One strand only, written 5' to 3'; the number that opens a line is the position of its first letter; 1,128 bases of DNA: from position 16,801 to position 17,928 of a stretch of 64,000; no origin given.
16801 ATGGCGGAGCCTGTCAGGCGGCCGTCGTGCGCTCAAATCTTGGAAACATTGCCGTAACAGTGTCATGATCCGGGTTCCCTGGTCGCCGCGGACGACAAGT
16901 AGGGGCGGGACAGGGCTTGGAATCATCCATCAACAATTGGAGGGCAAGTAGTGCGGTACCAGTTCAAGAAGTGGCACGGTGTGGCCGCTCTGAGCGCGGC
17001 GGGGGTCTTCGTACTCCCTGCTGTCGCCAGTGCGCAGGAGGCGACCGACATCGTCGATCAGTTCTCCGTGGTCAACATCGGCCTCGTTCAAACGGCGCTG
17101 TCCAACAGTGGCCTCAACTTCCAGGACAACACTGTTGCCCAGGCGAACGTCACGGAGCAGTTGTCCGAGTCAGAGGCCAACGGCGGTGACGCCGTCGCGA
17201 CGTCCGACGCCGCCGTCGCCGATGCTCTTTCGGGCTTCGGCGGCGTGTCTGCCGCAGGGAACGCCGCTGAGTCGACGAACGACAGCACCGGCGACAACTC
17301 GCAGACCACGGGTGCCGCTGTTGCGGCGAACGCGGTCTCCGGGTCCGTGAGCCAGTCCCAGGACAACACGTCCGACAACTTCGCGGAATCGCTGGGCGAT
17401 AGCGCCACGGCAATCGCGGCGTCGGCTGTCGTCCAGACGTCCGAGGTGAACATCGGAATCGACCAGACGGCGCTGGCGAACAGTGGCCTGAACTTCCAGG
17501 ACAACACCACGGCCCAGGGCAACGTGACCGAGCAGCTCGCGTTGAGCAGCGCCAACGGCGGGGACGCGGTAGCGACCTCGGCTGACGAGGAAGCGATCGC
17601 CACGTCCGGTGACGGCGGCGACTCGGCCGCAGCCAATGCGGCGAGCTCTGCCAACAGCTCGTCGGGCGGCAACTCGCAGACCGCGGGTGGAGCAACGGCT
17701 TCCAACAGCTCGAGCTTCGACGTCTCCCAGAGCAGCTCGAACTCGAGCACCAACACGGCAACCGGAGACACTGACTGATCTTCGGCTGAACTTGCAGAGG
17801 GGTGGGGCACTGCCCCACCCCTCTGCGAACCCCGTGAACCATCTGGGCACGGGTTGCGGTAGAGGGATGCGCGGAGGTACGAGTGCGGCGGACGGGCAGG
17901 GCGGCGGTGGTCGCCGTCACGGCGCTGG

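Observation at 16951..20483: Candidate undescribed cell-surface fibre system: charge-poor secreted N/Q/S/A repeat protein, LPXTG-anchored protein with the same ANSG-N motif, and a coupled lipoprotein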

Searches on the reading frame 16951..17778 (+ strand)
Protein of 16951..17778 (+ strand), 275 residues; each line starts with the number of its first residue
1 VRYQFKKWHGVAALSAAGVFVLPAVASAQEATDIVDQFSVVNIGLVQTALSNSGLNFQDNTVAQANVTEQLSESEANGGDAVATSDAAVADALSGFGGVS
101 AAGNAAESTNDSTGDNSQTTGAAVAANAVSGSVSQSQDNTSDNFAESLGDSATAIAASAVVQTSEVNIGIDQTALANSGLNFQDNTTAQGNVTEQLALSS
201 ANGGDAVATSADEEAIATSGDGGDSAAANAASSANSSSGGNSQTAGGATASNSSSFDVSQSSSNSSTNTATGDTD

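Call 3: search_protein_families(library=pfam, proteins=[window:16951-17778:+], max_evalue=1)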
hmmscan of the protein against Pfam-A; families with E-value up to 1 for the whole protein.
window:16951-17778:+ (275 aa): 2 families
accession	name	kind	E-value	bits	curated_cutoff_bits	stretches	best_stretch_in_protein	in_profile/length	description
PF00877.26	NLPC_P60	-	0.00072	19.9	23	1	44-84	18-59/105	NlpC/P60 family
PF06406.17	StbA_N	-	0.018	15.5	24.6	1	28-63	63-98/158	Plasmid segregation protein ParM, N-terminal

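Call 4: search_protein_families(library=ncbifam, proteins=[window:16951-17778:+], max_evalue=1)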
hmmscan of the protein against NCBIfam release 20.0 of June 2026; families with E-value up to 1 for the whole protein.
window:16951-17778:+ (275 aa): 0 families
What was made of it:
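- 16951..17778 (+): Gene A: secreted 275-aa protein rich in N, Q, S, T, A and G, with no basic residues and 12% acidic residues. No described family. No significant Pfam or NCBIfam hit (calls 3, 4).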

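Call 8: find_homologous_proteins(query=window:16951-17778:+)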
Query window:16951-17778:+ (275 aa): 7 proteins with E <= 0.001 among 8000 candidates.
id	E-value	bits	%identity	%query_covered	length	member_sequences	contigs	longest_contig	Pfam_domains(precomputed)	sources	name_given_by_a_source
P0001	5.8e-148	509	100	100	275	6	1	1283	-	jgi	-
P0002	2.3e-105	370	79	98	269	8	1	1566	-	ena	-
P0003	4.5e-104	365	77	99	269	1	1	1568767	-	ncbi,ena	-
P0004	2.4e-102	360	74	98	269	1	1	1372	-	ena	-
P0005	6.0e-86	306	71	86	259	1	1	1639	-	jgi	jgi:hypothetical protein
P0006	6.8e-68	247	78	65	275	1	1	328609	-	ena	-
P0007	1.3e-62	230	53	99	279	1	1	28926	-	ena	-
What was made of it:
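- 16951..17778 (+): 7 close homologues (call 8).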

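Call 31: search_protein_representatives(alignment_id=A2)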
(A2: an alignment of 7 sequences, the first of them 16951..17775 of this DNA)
Query: 7 sequences, 270 profile positions. Proteins with E-value up to 0.001 (for the whole library): 35; up to 1e-10: 15; up to 1e-30: 8. The best 35 are listed.
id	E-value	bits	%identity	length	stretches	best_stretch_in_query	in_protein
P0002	2.9e-141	486.2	-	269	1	1-268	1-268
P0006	3.5e-128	443.3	-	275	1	1-268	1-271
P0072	3.4e-47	177.8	-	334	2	1-149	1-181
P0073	1.4e-42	162.7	-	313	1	4-267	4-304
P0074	6.4e-41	157.2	-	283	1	1-266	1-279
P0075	1.1e-38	149.8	-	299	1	33-268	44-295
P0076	1.8e-35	139.3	-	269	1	1-229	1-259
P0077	2.7e-35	138.8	-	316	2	10-151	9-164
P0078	1.5e-23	100.2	-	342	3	19-139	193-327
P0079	4.1e-20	89.0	-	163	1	119-266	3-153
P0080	2.3e-16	76.7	-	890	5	42-260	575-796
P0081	2.8e-16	76.4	-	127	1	1-81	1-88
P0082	3.2e-14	69.6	-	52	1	157-201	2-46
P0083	6.9e-14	68.5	-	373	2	36-261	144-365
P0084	2.1e-12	63.7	-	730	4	47-264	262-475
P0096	1.5e-06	44.5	-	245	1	8-260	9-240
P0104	7.5e-04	35.6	-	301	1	30-262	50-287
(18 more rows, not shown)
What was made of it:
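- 16951..17778 (+): 35 hits among 1.84 billion representatives at 50% identity (call 31).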

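Call 37: find_homologous_proteins(query=A4)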
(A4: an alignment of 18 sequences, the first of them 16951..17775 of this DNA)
Query A4 (18 sequences) (275 aa, profile of the alignment): 10 proteins with E <= 0.001 among 8000 candidates.
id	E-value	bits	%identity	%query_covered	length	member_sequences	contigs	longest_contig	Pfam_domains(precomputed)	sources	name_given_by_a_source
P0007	1.2e-92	329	53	99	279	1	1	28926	-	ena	-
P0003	4.9e-91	323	77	99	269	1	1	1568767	-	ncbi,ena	-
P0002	2.6e-90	321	79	98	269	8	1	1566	-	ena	-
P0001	8.0e-89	316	100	100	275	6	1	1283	-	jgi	-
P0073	1.1e-88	316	44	91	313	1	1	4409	-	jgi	jgi:hypothetical protein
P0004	4.9e-88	314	74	98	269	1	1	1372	-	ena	-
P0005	3.9e-77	278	71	86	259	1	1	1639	-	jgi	jgi:hypothetical protein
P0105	1.4e-68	250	33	96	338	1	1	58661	-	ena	-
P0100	2.9e-54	203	28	97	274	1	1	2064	-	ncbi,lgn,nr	ncbi:MAG: hypothetical protein H0U89_04215 [Acidimicrobiia bacterium]|nr:hypothetical protein [Acidi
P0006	6.5e-53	198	78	65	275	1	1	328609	-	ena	-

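Call 41: list_cluster_members(proteins=[P0080, P0084, P0096, P0104, P0078, P0072, P0074, P0071, P0065, P0003])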
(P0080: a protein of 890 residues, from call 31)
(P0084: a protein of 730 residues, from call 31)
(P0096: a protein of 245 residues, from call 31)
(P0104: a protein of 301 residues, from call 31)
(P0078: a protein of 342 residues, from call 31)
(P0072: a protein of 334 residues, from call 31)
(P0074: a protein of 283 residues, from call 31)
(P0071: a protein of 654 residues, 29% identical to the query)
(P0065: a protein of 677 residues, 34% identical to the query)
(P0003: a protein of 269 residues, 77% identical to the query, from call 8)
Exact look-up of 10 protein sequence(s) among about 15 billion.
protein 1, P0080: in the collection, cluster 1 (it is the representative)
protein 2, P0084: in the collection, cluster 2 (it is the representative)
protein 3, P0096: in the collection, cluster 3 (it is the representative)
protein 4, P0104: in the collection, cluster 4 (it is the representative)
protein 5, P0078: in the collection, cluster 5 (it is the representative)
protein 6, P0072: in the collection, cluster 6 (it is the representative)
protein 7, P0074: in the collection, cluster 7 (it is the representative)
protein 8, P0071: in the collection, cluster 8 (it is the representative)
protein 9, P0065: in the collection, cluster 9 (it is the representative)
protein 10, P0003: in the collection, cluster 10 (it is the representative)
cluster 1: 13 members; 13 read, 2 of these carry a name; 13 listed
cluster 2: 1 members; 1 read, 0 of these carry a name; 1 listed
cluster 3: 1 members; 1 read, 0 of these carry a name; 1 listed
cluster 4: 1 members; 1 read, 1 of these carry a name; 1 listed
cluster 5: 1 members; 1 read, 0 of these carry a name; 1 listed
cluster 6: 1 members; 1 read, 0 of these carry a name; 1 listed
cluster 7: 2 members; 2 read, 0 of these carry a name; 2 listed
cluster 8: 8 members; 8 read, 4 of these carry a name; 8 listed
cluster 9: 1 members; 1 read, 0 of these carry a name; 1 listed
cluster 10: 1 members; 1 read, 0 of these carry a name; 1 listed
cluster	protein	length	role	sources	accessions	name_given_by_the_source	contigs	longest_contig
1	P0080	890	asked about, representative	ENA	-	-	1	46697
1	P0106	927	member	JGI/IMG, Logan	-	hypothetical protein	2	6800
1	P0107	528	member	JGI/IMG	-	hypothetical protein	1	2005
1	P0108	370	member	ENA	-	-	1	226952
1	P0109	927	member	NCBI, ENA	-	-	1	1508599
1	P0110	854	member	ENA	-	-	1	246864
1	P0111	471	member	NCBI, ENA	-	-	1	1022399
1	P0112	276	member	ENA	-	-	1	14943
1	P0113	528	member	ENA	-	-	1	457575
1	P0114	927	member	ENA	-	-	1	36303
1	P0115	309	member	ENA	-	-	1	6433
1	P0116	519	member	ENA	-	-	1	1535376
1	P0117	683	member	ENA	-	-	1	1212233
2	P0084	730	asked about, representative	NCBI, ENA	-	-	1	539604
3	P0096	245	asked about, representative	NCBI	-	-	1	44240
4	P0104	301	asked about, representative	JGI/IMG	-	hypothetical protein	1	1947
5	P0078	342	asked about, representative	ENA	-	-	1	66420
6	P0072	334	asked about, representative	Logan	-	-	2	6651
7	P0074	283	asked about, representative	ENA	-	-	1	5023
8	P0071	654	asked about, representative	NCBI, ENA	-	-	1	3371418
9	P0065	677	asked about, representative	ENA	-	-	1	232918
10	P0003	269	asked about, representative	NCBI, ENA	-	-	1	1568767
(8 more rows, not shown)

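Call 45: predict_structure(alignment_id=A5)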
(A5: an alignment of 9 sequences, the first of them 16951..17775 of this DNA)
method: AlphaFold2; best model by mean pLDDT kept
length: 275 residues; sequences in the alignment: 9
mean_pLDDT: 41.0   pTM: 0.21
mean pLDDT of the five models: 41.0, 38.2, 36.2, 35.6, 32.8
residues with pLDDT >= 90: 0; 70-90: 0; 50-70: 44; < 50: 231
segments of 3 or more residues with pLDDT < 50: 1-72, 106-200, 202-204, 227-275
pLDDT, mean of each block of 10 residues (from residue 1): 37 37 31 38 33 40 38 50 57 54 45 44 36 37 38 38 37 39 41 43 51 53 49 41 37 34 33 37
secondary structure, 60 per line:
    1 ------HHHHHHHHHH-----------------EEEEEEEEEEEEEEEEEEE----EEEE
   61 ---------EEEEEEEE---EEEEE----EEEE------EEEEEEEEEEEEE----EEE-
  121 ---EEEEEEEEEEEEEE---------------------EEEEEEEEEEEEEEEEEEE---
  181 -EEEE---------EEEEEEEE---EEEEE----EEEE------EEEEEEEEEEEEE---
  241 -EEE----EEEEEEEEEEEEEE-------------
elements in order: H7-16 E34-52 E57-60 E70-77 E81-85 E90-93 E100-112 E117-119 E124-137 E159-177 E182-185 E195-202 E206-210 E215-218 E225-237 E242-244 E249-262
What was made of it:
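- The AF2 model of A has pLDDT 41 and pTM 0.21 (call 45). AF2 gives no confident fold for A (call 45). AF2 of A has low confidence throughout (call 45).
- Tried and rejected: It was not used for a fold search (call 45).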

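Call 68: find_encoding_contigs(protein=P0105, flank=5000, max_places=2)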
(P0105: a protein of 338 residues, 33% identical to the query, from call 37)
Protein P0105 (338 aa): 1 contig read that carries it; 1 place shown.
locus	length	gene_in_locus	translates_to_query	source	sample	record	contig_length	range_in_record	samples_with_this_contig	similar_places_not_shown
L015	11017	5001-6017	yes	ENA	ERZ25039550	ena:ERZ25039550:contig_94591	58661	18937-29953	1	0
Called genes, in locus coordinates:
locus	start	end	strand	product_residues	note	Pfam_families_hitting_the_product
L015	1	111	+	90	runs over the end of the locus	-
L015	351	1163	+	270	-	PF26571:VldE (weak), PF01471:PG_binding_1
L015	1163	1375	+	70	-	-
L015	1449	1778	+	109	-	-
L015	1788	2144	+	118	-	-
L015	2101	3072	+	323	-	PF01391:Collagen (weak)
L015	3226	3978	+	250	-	-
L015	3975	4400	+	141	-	-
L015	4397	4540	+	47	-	-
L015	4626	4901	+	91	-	-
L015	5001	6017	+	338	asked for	-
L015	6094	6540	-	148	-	PF06737:Transglycosylas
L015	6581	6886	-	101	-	-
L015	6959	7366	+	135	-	-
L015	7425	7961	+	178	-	-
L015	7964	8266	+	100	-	-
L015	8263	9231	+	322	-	-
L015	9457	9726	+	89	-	-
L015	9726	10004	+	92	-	-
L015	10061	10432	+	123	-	-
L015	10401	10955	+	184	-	PF00176:SNF2-rel_dom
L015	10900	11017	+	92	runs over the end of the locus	-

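Call 69: find_encoding_contigs(protein=P0007, flank=5000, max_places=2)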
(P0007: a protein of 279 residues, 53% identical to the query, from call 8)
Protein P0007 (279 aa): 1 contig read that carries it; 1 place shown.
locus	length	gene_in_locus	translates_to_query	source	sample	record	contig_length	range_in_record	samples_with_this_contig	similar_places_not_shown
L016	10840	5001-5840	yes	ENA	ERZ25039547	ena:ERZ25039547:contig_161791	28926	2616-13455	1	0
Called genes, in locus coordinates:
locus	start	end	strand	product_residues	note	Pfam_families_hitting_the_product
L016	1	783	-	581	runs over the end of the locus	PF01025:GrpE, PF00226:DnaJ, PF01556:DnaJ_C, PF00684:DnaJ_CXXCXGXG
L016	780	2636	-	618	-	PF00012:HSP70, PF06723:MreB_Mbl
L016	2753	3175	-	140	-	PF08211:dCMP_cyt_deam_2, PF00383:dCMP_cyt_deam_1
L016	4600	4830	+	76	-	-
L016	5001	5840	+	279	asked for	-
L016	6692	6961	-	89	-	-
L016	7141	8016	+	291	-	-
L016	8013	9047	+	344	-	-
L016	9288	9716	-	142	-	PF00246:Peptidase_M14 (weak)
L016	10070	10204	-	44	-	-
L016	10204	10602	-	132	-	-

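Call 70: find_encoding_contigs(protein=P0073, flank=5000, max_places=2)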
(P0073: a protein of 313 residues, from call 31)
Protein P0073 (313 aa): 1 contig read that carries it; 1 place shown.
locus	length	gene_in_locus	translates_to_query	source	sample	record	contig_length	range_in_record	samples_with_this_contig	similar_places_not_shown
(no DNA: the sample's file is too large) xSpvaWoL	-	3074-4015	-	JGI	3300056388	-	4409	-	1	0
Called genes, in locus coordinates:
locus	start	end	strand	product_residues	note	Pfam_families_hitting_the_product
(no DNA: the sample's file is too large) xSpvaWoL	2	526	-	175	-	?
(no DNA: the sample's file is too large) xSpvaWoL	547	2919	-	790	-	PF00122:E1-E2_ATPase, PF00702:Hydrolase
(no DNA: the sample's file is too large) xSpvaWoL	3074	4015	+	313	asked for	-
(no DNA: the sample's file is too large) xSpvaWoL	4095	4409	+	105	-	?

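Call 79: find_related_loci(query=P0105, collection=viral_contigs, flank=5000)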
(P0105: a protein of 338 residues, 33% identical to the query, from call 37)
Query P0105 (338 aa) in viral_contigs; peptide patterns used: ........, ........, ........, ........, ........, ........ (x = any residue, [..] = any of these).
19 stretches matched a pattern, but none encodes a relative of the query by tblastn (E <= 1e-3).
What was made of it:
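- Tried and rejected: A viral_contigs scan with P0105 found nothing (call 79).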

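Call 80: search_protein_families(library=phrogs, proteins=[L015:351-1160:+, L015:2101-3069:+, L015:3226-3975:+, L015:3975-4397:+, P0105, L015:6094-6537:-, L015:7425-7958:+, L015:8263-9228:+, L015:10401-10952:+, window:16951-17775:+], max_evalue=0.001)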
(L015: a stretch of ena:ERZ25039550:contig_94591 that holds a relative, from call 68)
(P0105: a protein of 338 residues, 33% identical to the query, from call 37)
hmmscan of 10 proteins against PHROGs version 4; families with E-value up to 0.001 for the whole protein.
L015:351-1160:+ (270 aa): 4 families
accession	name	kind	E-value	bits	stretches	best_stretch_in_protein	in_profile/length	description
phrog_2649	-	lysis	6.5e-10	40.3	1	187-261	167-240/261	endolysin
phrog_1493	-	lysis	2.2e-08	34.7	1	167-265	219-314/394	endolysin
phrog_1224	-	head and packaging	1.7e-07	31.9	1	198-264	7-72/438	endolysin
phrog_880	-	lysis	0.00051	20.5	0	163-257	339-432/435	endolysin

L015:2101-3069:+ (323 aa): 10 families
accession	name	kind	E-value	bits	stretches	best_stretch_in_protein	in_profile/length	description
phrog_6320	-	tail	2.4e-11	44.2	1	159-300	83-199/745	tail fiber protein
phrog_819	-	tail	4.3e-11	42.7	1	121-300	480-662/1024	tail protein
phrog_366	-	tail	5.1e-11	43.7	2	233-300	307-374/474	tail fiber protein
phrog_18350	-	tail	2.8e-08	34.7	1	178-300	59-186/253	tail fiber protein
phrog_1806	-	tail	1.5e-07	32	1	191-300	105-217/276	collagen like minor tail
phrog_5073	-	tail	2.7e-06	27.7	1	112-298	186-363/519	tail fiber protein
phrog_8745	-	tail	3e-06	25.8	1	159-301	1389-1528/1803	tail fiber protein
phrog_30509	-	tail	5.8e-05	23.4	1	159-265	9-120/254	collagen like minor tail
phrog_32409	-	tail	0.00049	19.5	0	177-245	172-240/884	tail fiber protein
phrog_3420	-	unknown function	0.0009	17.9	0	127-301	154-378/929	-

L015:3226-3975:+ (250 aa): 0 families

L015:3975-4397:+ (141 aa): 0 families

P0105 (338 aa): 0 families

L015:6094-6537:- (147 aa): 4 families
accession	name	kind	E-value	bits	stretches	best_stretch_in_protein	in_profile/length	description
phrog_29757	-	other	3.2e-31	109.5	1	68-141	31-104/201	transglycosylase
phrog_6090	-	tail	9.1e-08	31.2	1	42-138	1466-1567/1853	tail length tape measure protein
phrog_6435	-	tail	1.1e-06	27.3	1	68-135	1409-1481/2090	tail length tape measure protein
phrog_9228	-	tail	0.00055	19.3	1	54-133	1046-1119/1425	tail length tape measure protein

L015:7425-7958:+ (178 aa): 3 families
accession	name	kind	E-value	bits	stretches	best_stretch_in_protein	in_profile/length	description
phrog_6622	-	unknown function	3.2e-05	25.2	1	95-151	141-195/209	-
phrog_15020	-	DNA, RNA and nucleotide metabolism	0.00055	20.5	1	96-171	65-140/160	HTH DNA binding protein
phrog_12313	-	unknown function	0.00097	20.6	0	14-112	62-155/187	-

L015:8263-9228:+ (322 aa): 1 family
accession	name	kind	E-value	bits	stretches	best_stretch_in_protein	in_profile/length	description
phrog_5686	-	unknown function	1.3e-42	147.5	1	6-322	7-330/330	-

L015:10401-10952:+ (184 aa): 3 families
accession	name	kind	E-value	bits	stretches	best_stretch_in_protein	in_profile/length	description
phrog_62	-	DNA, RNA and nucleotide metabolism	1.3e-38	133.3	1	2-136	815-955/1881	DNA helicase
phrog_29996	-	unknown function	8.2e-06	25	1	1-130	843-971/1189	-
phrog_11801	-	other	0.00052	18.2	1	27-125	1102-1220/2269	DNA methyltransferase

window:16951-17775:+ (275 aa): 0 families
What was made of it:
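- Tried and rejected: PHROGs gave nothing for A or for P0105 (call 80).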
